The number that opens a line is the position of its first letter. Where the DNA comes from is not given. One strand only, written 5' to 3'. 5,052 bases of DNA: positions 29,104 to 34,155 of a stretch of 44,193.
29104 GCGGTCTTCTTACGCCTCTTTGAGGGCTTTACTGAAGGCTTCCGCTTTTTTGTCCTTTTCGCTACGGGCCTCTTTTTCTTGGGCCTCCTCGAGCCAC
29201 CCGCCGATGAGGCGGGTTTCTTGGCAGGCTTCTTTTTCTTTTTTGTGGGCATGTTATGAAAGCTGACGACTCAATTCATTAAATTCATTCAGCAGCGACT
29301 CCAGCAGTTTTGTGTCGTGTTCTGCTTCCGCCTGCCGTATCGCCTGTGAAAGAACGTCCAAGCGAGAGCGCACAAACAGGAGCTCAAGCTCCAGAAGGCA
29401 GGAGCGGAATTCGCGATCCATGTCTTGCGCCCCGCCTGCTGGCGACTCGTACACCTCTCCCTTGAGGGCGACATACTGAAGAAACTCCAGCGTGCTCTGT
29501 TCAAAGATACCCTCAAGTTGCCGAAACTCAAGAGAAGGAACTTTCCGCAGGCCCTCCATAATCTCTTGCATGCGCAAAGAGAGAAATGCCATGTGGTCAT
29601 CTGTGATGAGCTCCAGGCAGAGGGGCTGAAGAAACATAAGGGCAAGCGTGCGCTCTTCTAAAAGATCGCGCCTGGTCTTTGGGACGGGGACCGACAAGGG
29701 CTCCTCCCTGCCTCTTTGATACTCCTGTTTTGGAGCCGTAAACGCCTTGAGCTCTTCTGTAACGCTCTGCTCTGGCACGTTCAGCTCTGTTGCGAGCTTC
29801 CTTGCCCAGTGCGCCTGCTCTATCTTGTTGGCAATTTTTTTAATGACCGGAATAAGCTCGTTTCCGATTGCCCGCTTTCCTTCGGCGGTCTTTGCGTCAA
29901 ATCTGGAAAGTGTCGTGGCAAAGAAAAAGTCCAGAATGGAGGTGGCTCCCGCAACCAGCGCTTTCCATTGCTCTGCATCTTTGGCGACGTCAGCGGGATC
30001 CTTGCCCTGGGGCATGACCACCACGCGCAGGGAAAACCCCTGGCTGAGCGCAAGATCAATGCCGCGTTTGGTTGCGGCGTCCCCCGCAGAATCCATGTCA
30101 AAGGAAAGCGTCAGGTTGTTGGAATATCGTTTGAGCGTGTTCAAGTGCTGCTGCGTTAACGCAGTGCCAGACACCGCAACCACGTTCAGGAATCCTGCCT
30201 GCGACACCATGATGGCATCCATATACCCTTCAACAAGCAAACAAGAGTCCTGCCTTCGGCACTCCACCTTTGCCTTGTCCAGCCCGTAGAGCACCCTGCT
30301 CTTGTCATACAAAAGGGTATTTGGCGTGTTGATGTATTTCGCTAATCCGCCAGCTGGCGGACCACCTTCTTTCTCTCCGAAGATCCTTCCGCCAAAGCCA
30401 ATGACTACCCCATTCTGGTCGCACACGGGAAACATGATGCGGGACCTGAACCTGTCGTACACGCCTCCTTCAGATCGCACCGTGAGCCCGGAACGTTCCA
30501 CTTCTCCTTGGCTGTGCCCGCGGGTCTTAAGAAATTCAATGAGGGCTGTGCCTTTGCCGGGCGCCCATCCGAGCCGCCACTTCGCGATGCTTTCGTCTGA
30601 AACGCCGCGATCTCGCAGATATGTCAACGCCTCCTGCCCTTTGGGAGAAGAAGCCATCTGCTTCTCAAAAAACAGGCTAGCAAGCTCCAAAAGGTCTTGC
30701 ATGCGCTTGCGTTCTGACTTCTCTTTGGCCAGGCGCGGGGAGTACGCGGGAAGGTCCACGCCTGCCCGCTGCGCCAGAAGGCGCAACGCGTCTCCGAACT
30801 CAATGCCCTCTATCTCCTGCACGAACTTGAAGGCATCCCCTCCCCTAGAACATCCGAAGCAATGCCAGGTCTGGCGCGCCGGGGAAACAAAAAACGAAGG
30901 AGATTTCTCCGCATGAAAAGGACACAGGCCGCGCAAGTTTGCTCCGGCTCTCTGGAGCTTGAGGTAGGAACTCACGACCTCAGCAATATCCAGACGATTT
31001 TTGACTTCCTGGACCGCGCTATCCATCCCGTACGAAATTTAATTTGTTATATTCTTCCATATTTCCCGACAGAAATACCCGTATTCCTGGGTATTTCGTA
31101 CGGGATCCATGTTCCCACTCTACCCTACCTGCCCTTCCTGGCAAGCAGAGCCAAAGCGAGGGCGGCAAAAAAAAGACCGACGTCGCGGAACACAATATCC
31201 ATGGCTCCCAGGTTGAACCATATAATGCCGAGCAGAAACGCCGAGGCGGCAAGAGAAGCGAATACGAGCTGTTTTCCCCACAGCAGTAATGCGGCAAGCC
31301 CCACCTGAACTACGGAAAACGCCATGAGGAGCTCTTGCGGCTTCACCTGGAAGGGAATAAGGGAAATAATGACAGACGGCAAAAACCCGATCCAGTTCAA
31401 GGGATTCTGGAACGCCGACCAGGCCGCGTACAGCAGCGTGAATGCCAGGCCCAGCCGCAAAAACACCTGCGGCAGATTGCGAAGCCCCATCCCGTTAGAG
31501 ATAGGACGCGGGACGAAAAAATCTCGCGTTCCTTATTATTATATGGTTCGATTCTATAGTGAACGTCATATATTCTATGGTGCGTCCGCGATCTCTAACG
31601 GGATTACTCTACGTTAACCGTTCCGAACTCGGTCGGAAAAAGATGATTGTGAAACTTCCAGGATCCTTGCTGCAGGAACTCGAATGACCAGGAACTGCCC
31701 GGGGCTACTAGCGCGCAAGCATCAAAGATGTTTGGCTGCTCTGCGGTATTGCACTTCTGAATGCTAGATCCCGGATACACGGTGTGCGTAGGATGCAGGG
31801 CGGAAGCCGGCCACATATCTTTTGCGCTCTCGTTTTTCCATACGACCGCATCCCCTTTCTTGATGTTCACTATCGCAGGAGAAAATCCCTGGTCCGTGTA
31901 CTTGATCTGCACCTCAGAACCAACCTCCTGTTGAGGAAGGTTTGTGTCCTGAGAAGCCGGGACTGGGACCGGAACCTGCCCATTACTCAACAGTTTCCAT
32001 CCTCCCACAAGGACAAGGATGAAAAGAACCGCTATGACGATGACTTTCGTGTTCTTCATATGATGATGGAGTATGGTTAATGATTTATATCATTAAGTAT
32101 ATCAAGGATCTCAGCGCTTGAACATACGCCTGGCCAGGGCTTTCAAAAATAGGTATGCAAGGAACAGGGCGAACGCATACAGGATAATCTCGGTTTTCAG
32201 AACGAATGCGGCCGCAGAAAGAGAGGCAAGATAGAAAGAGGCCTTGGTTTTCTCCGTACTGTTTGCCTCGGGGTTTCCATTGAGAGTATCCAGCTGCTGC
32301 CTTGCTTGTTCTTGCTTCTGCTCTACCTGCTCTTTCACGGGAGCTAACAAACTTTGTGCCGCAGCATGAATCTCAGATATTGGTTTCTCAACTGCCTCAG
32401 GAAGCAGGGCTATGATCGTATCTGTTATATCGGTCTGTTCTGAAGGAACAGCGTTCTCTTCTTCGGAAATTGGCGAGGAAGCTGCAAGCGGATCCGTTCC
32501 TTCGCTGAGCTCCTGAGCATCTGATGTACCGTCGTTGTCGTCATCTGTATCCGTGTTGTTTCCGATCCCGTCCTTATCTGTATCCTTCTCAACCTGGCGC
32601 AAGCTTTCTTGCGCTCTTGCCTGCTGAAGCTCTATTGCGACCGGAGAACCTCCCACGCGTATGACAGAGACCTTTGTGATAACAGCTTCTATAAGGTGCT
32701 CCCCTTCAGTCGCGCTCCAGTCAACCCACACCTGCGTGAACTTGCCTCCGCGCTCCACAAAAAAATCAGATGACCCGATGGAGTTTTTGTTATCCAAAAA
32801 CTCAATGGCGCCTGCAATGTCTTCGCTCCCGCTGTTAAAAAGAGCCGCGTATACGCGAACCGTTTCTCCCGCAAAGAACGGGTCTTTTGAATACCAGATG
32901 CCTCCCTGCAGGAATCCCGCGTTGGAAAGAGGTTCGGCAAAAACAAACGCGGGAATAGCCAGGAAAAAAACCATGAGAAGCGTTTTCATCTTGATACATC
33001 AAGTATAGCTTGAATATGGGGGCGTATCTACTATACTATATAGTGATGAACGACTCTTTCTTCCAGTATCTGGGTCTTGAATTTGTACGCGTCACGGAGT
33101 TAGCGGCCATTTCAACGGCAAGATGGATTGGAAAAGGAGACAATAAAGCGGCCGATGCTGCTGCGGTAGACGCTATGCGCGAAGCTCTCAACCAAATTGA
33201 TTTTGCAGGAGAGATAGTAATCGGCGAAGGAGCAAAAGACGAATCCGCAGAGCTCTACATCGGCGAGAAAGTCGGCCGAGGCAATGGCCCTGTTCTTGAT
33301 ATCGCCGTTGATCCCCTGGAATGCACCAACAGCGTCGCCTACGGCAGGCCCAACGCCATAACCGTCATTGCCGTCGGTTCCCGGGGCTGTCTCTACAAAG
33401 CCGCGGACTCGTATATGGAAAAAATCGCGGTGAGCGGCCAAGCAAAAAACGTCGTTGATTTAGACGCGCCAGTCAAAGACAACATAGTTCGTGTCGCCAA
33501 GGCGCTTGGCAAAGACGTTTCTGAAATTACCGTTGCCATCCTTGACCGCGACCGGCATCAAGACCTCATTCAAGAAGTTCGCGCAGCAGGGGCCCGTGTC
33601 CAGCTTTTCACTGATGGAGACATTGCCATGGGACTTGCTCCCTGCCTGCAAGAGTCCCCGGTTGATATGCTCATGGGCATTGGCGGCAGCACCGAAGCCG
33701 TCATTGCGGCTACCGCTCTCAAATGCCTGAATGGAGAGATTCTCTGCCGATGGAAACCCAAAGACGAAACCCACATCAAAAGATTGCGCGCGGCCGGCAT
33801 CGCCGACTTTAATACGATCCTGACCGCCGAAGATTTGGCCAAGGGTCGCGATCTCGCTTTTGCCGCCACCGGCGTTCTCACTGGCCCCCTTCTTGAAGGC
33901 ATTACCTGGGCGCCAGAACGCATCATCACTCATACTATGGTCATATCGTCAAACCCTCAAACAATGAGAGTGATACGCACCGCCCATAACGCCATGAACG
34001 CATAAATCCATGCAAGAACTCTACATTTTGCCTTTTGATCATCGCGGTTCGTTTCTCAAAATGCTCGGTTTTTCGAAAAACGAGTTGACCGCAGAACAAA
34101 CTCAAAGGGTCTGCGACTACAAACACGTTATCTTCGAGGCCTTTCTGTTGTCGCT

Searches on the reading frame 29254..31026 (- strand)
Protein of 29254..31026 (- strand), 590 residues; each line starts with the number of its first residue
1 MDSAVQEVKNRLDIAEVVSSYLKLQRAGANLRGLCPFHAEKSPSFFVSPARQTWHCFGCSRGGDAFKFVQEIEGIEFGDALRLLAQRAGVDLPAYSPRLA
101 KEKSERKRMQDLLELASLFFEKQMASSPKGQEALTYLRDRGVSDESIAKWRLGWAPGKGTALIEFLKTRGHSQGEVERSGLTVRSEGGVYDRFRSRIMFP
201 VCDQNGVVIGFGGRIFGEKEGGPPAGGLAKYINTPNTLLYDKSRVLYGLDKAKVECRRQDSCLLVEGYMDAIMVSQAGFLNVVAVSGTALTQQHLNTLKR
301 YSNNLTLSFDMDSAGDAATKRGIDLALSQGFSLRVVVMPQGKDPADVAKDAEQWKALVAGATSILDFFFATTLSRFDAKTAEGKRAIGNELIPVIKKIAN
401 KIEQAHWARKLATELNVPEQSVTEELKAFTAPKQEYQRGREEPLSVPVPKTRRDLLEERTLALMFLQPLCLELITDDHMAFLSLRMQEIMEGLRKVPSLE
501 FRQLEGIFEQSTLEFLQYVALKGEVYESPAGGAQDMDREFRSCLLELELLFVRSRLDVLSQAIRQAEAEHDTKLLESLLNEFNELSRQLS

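Call 47: search_protein_families(library=pfam, proteins=[window:29254-31026:-], max_evalue=0.00001)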
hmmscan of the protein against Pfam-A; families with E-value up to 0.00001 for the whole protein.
window:29254-31026:- (590 aa): 7 families
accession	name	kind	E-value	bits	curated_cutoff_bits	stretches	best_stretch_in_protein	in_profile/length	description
PF08275.17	DNAG_N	-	4.3e-36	124.3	26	1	119-253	1-128/128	DNA primase catalytic core, N-terminal domain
PF01807.25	Zn_ribbon_DnaG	-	1.2e-33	115.2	24.9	1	3-93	4-94/98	CHC2 zinc finger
PF13155.12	Toprim_2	-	5.5e-21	75.2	22.1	1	264-347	2-87/88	Toprim-like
PF13662.12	Toprim_4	-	1.1e-13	51.6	25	1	263-336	4-84/85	Toprim domain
PF01751.28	Toprim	-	7.4e-11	42.5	23.1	1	263-331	3-89/96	Toprim domain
PF10410.14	DnaB_bind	-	2.2e-10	41.1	20.6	1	366-420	2-56/56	DnaB-helicase binding domain of primase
PF13362.12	Toprim_3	-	1.8e-07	32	27.2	1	263-348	3-89/95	Toprim domain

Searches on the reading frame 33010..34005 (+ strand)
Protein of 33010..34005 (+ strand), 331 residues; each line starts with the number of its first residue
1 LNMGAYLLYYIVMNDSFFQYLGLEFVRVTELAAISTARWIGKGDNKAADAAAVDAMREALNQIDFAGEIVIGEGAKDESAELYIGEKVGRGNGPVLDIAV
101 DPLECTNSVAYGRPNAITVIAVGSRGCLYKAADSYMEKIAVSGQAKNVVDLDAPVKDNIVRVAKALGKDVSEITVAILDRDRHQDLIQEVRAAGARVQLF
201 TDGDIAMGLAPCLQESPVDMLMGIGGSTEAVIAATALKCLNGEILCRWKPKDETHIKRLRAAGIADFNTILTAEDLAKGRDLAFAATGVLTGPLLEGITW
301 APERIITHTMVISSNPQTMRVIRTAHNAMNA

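Call 47: search_protein_families(library=pfam, proteins=[window:33010-34005:+], max_evalue=0.00001)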
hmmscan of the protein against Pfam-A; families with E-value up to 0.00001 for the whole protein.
window:33010-34005:+ (331 aa): 1 family
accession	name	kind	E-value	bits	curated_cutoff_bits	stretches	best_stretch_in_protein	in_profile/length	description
PF03320.18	FBPase_glpX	-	8.2e-122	406.3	27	1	21-326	3-307/307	Bacterial fructose-1,6-bisphosphatase, glpX-encoded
